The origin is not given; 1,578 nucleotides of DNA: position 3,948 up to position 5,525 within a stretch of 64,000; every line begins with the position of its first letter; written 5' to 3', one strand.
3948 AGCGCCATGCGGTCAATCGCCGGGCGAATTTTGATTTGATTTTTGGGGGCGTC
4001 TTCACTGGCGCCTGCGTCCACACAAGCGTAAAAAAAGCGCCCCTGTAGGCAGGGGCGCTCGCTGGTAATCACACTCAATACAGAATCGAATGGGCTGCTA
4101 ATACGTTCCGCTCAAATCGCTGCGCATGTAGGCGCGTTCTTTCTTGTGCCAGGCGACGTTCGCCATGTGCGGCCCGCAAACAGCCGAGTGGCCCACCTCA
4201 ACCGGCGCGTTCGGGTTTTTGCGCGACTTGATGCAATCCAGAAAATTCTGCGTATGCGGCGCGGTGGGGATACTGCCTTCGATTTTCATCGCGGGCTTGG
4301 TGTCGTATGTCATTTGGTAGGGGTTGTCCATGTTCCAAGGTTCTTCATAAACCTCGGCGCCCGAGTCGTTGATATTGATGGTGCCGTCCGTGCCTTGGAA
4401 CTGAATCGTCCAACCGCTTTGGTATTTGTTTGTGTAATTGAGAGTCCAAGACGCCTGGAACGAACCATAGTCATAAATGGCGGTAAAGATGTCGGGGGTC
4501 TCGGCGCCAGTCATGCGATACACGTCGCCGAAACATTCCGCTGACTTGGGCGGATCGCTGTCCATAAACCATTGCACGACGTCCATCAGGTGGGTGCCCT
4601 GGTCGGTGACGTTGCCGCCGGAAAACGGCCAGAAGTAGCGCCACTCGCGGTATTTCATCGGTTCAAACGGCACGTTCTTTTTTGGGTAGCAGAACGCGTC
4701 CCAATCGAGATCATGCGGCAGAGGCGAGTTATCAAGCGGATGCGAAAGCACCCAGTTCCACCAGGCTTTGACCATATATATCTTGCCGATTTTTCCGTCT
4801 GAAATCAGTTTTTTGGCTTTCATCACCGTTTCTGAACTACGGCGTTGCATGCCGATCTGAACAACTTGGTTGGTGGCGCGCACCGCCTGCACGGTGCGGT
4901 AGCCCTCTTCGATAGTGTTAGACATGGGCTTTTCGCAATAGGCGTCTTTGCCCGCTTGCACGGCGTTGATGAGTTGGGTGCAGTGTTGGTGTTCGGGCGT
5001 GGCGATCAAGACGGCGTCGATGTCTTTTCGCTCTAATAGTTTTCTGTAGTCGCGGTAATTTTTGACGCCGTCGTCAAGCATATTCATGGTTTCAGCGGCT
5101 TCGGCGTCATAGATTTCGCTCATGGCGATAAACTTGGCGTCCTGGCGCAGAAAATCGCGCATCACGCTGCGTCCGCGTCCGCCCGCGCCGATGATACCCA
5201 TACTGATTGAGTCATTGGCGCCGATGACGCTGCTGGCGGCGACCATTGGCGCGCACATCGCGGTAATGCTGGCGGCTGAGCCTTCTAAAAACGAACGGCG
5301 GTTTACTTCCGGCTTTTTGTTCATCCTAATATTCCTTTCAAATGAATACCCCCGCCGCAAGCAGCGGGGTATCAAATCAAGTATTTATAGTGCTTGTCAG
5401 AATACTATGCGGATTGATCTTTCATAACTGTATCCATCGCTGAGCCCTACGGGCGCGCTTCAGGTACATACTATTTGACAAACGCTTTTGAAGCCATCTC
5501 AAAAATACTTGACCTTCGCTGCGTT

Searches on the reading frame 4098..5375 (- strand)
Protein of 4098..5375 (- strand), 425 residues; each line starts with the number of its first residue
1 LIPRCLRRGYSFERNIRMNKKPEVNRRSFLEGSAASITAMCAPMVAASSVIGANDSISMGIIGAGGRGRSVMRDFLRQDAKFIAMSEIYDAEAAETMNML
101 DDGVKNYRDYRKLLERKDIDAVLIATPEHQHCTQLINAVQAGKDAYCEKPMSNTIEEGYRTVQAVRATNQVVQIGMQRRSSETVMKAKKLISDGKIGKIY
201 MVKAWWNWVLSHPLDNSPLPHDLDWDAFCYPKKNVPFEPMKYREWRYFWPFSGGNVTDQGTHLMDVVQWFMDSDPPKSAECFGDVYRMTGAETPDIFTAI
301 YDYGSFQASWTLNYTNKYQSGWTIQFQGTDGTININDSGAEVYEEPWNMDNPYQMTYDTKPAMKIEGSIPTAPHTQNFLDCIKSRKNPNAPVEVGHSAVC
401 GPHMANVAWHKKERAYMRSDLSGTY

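Call 46: search_protein_families(library=pfam, proteins=[window:4098-5375:-])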
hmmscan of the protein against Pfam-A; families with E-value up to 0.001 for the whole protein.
window:4098-5375:- (425 aa): 4 families
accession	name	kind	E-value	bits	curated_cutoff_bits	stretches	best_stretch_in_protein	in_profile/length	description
PF01408.29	GFO_IDH_MocA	-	6.1e-19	69.3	24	1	58-175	2-119/120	Oxidoreductase family, NAD-binding Rossmann fold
PF22725.1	GFO_IDH_MocA_C3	-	3.4e-16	59.8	27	1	185-333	2-123/124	GFO/IDH/MocA C-terminal domain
PF02894.22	GFO_IDH_MocA_C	-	1.6e-15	57.9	22.9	1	188-395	1-196/218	Oxidoreductase family, C-terminal alpha/beta domain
PF19051.5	GFO_IDH_MocA_C2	-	5.2e-09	36.4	23.3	1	205-275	34-105/254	Oxidoreductase family, C-terminal alpha/beta domain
